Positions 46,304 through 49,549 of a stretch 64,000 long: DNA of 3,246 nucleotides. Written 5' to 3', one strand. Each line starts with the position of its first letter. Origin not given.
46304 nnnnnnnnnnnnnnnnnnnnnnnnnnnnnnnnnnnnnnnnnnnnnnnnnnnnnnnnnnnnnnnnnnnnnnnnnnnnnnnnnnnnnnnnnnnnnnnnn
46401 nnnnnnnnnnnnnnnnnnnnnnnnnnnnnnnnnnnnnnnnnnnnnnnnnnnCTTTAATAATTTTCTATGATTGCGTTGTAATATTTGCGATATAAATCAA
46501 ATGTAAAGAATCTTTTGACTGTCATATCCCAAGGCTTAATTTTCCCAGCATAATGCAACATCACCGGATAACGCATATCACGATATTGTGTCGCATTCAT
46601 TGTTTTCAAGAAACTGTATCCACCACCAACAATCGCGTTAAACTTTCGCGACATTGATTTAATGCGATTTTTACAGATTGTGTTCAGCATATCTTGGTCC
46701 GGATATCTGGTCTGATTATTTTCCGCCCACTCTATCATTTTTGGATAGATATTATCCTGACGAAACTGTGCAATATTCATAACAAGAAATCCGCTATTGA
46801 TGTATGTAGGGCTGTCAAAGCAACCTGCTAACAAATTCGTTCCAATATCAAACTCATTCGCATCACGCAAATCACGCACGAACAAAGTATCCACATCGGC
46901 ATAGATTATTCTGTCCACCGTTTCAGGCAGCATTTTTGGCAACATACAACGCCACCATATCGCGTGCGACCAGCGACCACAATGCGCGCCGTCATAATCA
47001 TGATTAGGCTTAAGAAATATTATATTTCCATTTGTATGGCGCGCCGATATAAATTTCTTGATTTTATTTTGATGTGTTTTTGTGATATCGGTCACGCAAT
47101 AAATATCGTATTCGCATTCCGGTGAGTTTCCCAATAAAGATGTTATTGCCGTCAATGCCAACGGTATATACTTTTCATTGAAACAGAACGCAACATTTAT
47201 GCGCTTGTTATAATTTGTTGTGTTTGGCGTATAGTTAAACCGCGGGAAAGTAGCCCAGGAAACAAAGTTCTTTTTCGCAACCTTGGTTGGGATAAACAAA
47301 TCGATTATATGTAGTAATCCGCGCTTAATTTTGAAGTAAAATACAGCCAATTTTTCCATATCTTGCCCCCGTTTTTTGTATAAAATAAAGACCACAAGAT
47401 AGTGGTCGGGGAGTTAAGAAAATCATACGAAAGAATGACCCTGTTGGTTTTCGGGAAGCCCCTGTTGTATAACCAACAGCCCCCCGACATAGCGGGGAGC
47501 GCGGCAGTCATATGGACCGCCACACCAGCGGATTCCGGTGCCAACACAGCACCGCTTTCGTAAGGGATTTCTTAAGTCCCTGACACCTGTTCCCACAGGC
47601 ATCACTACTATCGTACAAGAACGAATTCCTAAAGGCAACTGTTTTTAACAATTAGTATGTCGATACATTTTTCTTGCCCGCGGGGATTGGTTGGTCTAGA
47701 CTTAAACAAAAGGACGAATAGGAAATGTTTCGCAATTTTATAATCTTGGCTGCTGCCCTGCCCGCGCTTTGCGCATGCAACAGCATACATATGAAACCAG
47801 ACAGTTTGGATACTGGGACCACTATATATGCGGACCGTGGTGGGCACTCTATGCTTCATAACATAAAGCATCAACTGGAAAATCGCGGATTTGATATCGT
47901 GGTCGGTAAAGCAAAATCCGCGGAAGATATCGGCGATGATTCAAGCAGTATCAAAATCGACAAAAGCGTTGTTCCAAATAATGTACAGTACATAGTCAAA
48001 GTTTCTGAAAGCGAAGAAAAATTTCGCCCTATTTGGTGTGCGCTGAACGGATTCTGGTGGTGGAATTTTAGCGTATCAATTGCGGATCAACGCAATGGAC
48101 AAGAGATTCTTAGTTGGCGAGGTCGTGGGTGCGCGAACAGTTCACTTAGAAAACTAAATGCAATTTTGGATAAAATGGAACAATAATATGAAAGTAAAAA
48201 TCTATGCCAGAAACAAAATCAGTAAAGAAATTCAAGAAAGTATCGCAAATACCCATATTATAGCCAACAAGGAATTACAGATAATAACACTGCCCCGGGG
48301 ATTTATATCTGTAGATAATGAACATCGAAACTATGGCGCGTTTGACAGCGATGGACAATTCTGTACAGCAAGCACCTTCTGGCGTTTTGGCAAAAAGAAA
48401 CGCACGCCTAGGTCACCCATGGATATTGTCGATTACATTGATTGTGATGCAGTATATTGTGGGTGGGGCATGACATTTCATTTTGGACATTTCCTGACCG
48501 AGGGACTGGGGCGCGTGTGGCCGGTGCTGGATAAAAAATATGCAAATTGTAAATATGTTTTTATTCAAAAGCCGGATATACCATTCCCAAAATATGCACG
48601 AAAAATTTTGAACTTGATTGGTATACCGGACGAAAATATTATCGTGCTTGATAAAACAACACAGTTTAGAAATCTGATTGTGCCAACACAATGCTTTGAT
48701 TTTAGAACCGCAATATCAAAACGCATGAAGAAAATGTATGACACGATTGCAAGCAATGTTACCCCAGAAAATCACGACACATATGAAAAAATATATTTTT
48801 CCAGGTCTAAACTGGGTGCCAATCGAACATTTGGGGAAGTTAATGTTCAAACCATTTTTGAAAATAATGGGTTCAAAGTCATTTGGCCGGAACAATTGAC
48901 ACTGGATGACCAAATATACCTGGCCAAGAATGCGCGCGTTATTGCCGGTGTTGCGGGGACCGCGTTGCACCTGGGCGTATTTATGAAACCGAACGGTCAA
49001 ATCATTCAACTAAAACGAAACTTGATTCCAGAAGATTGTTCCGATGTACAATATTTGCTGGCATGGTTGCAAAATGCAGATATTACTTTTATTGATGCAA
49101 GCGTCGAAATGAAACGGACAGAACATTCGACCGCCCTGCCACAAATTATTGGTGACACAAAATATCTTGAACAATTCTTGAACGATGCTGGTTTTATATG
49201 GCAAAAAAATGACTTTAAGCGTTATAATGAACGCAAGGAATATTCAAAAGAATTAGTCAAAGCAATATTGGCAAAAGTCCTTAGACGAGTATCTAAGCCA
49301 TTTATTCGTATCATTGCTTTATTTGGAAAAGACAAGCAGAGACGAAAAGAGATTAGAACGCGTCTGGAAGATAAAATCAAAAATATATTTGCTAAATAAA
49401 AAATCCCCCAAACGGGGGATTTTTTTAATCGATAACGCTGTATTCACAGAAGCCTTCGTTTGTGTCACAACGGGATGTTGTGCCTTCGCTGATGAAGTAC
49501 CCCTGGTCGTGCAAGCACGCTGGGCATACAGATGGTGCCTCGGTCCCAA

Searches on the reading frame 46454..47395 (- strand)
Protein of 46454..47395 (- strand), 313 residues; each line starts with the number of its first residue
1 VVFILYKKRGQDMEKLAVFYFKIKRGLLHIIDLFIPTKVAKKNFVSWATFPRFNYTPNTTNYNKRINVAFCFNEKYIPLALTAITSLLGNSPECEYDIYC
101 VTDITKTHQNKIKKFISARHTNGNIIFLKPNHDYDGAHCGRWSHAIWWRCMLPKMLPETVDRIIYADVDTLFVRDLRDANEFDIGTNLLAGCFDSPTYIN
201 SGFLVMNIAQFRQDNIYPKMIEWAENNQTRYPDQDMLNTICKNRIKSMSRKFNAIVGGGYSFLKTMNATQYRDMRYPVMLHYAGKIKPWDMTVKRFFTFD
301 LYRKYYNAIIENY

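Call 39: search_protein_families(library=pfam, proteins=[window:46454-47395:-], max_evalue=0.001)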
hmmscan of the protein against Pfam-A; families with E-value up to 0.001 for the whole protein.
window:46454-47395:- (313 aa): 1 family
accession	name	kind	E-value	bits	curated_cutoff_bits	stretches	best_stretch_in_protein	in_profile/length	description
PF01501.26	Glyco_transf_8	-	1.1e-35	123.9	24.3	1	67-290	1-250/253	Glycosyl transferase family 8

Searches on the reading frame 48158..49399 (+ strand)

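Call 39: search_protein_families(library=pfam, proteins=[window:48158-49399:+], max_evalue=0.001)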
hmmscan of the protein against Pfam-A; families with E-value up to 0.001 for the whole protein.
window:48158-49399:+ (413 aa): 1 family
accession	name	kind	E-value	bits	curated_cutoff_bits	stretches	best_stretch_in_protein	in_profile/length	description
PF04577.19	Glyco_transf_61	-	8.3e-17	62.2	27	1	109-283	1-137/137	Glycosyltransferase 61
